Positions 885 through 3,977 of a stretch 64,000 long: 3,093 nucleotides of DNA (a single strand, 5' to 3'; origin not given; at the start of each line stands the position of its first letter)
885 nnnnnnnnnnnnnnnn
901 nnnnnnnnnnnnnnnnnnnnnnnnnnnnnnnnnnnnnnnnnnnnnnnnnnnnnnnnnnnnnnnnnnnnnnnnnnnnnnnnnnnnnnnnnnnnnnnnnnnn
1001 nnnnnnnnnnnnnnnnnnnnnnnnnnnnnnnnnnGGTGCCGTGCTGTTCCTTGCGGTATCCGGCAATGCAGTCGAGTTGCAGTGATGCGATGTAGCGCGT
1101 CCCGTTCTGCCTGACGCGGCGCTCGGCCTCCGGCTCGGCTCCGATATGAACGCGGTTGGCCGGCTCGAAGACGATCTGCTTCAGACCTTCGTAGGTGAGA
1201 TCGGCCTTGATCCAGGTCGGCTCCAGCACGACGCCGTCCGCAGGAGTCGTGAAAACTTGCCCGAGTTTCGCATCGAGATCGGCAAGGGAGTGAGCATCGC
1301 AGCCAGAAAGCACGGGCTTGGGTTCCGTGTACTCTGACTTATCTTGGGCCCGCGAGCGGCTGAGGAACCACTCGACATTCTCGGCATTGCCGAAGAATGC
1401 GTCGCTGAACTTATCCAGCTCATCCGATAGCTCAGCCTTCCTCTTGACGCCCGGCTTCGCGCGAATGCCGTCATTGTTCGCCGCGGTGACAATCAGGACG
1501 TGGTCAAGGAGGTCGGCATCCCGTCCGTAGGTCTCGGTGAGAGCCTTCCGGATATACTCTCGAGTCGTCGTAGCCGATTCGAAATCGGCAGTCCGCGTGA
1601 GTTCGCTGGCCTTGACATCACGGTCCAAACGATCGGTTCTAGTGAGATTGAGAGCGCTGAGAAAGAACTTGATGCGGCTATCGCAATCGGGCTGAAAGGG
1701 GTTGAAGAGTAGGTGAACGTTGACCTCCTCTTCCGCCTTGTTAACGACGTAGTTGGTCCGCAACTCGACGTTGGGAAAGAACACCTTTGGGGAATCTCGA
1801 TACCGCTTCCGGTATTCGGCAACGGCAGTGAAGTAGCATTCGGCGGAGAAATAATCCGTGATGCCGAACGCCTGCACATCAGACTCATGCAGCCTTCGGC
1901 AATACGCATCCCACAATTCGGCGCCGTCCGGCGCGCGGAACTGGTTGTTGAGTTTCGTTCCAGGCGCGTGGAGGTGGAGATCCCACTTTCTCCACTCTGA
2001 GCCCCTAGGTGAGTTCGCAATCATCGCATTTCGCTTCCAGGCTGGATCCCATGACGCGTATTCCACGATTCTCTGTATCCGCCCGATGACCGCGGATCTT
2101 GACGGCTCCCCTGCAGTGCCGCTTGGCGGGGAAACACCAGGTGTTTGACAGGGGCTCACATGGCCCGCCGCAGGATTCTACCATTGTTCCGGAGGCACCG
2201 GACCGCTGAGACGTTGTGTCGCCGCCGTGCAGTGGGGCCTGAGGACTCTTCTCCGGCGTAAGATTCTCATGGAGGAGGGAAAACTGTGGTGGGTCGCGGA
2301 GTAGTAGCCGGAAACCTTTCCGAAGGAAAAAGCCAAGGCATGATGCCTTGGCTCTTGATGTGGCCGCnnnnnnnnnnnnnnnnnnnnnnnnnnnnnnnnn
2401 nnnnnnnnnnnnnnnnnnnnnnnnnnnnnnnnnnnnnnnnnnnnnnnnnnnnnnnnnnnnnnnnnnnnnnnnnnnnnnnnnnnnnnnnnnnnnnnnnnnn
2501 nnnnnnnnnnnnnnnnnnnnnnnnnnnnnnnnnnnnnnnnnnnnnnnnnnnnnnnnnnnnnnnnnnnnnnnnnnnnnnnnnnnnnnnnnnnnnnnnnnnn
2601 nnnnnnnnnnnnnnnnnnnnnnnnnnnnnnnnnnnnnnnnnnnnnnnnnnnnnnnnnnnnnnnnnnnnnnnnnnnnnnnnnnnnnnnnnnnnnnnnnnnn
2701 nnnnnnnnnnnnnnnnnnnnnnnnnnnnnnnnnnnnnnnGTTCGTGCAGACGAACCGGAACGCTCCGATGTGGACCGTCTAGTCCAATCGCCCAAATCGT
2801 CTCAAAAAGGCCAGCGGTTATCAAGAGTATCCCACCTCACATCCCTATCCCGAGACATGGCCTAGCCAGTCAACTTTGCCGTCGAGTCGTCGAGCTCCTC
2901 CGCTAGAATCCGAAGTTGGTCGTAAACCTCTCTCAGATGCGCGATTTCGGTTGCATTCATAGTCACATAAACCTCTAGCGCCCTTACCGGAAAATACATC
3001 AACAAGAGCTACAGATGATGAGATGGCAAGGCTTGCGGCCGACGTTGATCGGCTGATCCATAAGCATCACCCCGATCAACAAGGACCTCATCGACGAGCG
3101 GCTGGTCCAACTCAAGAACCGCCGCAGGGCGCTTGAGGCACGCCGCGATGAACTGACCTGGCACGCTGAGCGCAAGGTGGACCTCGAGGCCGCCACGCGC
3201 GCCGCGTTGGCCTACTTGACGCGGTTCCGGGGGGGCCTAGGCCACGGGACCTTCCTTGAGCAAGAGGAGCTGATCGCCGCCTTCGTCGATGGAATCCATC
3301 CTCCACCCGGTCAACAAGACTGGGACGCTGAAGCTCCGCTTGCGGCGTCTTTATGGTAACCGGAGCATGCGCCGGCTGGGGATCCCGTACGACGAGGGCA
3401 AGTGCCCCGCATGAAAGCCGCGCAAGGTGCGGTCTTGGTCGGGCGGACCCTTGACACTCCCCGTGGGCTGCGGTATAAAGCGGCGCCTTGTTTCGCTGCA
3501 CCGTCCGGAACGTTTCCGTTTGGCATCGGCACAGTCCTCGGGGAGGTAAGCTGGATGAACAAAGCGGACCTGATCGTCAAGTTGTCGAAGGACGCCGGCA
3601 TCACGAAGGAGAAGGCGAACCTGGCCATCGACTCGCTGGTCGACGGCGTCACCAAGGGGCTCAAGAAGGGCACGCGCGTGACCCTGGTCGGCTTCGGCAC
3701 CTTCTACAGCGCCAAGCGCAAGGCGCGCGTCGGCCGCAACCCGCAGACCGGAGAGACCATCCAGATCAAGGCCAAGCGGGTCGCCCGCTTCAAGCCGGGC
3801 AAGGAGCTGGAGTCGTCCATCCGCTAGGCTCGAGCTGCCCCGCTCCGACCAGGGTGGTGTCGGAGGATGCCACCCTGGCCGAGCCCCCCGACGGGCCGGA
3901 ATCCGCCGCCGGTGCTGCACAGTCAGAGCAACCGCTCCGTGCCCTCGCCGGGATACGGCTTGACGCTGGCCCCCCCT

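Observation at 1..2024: Domain architecture of the partial >670-aa protein: PHP (HxH ... GCDAHS) fused to Walker-A ATPase plus long coiled coil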

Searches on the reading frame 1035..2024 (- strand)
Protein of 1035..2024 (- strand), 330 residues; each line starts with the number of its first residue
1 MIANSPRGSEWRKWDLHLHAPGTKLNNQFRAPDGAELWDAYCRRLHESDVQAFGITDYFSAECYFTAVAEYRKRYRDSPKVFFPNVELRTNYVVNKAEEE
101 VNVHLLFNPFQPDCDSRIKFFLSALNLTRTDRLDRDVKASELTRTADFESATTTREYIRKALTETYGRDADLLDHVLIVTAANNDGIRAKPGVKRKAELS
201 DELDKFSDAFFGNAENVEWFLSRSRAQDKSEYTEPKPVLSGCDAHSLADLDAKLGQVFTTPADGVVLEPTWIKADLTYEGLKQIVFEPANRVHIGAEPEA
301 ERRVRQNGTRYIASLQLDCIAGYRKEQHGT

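Call 57: predict_structure(alignment_id=A1)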
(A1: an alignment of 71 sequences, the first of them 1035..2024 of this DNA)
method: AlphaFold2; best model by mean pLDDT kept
length: 330 residues; sequences in the alignment: 71
mean_pLDDT: 91.4   pTM: 0.88
mean pLDDT of the five models: 91.4, 91.3, 90.5, 90.5, 88.8
residues with pLDDT >= 90: 247; 70-90: 66; 50-70: 12; < 50: 5
segments of 3 or more residues with pLDDT < 50: 1-4
pLDDT, mean of each block of 10 residues (from residue 1): 55 98 96 91 98 98 98 98 98 84 97 98 98 96 96 97 97 97 71 86 94 93 83 90 97 97 93 96 97 96 87 78 71
secondary structure, 60 per line:
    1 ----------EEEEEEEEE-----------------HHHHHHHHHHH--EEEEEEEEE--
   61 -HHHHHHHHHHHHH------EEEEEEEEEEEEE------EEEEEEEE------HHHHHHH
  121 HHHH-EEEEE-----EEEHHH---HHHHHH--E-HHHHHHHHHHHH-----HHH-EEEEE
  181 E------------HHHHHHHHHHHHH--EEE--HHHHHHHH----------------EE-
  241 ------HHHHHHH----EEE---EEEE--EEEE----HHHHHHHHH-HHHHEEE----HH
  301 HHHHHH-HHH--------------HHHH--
elements in order: E11-19 H37-47 E50-58 H62-74 E81-93 E100-107 H114-124 E126-130 E136-138 H145-150 H155-166 E176-181 H194-206 E209-211 H214-221 H247-253 E258-260 E264-267 E270-273 H278-286 H288-291 E292-294 H299-306 H325-328

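Call 60: fold_search(model_id=the predicted structure, library=pdb)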
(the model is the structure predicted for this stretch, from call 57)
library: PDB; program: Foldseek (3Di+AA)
matches with E <= 10: 287; with E <= 0.001: 19
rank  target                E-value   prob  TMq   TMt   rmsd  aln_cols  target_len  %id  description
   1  2anu_B                3.5e-07  1.00  0.40  0.56   7.9       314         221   14  Crystal structure of Predicted metal-dependent phosphoesterase (PHP family) (tm0559) from THERMOTOGA MARITIMA at 2.40  (released 2005-10-18)
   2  9etk                  8.7e-07  1.00  0.35  0.41  10.9       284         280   14  Crystal structure of Vibrio cholerae RNase AM (released 2024-09-11)
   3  7ug9                  1.5e-06  1.00  0.39  0.59   5.7       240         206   16  Crystal structure of RNase AM PHP domain (released 2022-08-31)
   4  3e0f                  7.0e-06  1.00  0.32  0.36  12.6       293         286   13  Crystal structure of a putative metal-dependent phosphoesterase (bad_1165) from bifidobacterium adolescentis atcc 15703  (released 2008-09-02)
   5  3o0f                  1.0e-05  1.00  0.34  0.38  12.3       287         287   15  Crystal structure of a putative metal-dependent phosphoesterase (BAD_1165) from bifidobacterium adolescentis atcc 15703  (released 2010-08-25)
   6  3e0d_A                3.1e-05  1.00  0.37  0.13   7.0       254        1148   16  Insights into the Replisome from the Crystral Structure of the Ternary Complex of the Eubacterial DNA Polymerase III a (released 2008-09-23)
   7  4jom                  3.9e-05  1.00  0.39  0.16   7.8       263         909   13  Structure of E. coli Pol III 3mPHP mutant (released 2013-05-29)
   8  4iqj_A                4.7e-05  1.00  0.37  0.13   8.8       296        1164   13  Structure of PolIIIalpha-Tauc-DNA complex suggests an atomic model of the replisome (released 2013-03-13)
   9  2hpi                  5.0e-05  1.00  0.37  0.13   7.0       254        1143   16  Eubacterial and Eukaryotic Replicative DNA Polymerases are not Homologous: X-ray Structure of DNA Polymerase III (released 2006-09-19)
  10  3e38_A                6.0e-05  1.00  0.41  0.40   7.1       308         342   12  CRYSTAL STRUCTURE OF A TWO-DOMAIN PROTEIN CONTAINING PREDICTED PHP-LIKE METAL-DEPENDENT PHOSPHOESTERASE (BVU_3505) FRO (released 2008-10-07)
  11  3f2b_A                6.0e-05  1.00  0.36  0.13   7.9       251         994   13  DNA Polymerase PolC from Geobacillus kaustophilus complex with DNA, dGTP, Mg and Zn (released 2009-01-20)
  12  4iqj_C                7.2e-05  1.00  0.36  0.12   8.5       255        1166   13  Structure of PolIIIalpha-Tauc-DNA complex suggests an atomic model of the replisome (released 2013-03-13)
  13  2hnh                  8.7e-05  1.00  0.37  0.16   8.0       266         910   12  Crystal structure of the catalytic alpha subunit of E. coli replicative DNA polymerase III (released 2006-09-19)
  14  2hqa                  1.4e-04  1.00  0.40  0.17   6.4       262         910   11  Crystal structure of the catalytic alpha subunit of E. Coli replicative DNA polymerase III (released 2006-09-19)
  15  5lew                  1.4e-04  1.00  0.40  0.17   8.3       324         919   13  DNA polymerase (released 2017-10-25)
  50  1ubf                  1.1e+00  0.11  0.15  0.16   6.0       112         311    8  MsREcA-ATPgS complex (released 2003-07-22)
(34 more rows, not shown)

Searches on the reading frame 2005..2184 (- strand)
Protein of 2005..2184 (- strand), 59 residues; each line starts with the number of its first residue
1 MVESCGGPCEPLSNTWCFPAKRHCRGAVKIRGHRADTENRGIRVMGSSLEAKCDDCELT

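Call 37: search_protein_families(library=pfam, proteins=[window:2005-2184:-], max_evalue=0.01)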
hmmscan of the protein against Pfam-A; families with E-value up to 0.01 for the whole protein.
window:2005-2184:- (59 aa): 0 families

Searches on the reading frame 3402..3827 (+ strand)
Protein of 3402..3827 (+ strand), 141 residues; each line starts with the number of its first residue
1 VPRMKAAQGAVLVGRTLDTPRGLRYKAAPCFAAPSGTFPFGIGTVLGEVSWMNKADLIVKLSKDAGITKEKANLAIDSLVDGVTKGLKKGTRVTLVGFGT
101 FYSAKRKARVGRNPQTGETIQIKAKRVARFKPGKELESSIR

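Call 37: search_protein_families(library=pfam, proteins=[window:3402-3827:+], max_evalue=0.01)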
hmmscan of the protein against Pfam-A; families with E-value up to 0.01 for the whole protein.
window:3402-3827:+ (141 aa): 3 families
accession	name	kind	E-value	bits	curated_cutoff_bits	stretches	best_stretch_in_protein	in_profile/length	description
PF00216.26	Bac_DNA_binding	-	9.9e-31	106.3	22.4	1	52-140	1-89/90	Bacterial DNA-binding protein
PF18291.6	HU-HIG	-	7.1e-06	26.5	26.2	1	53-139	33-117/125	HU domain fused to wHTH, Ig, or Glycine-rich motif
PF18175.6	HU-CCDC81_bac_2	-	0.0066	16.8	35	1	61-104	7-50/70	CCDC81-like prokaryotic HU domain 2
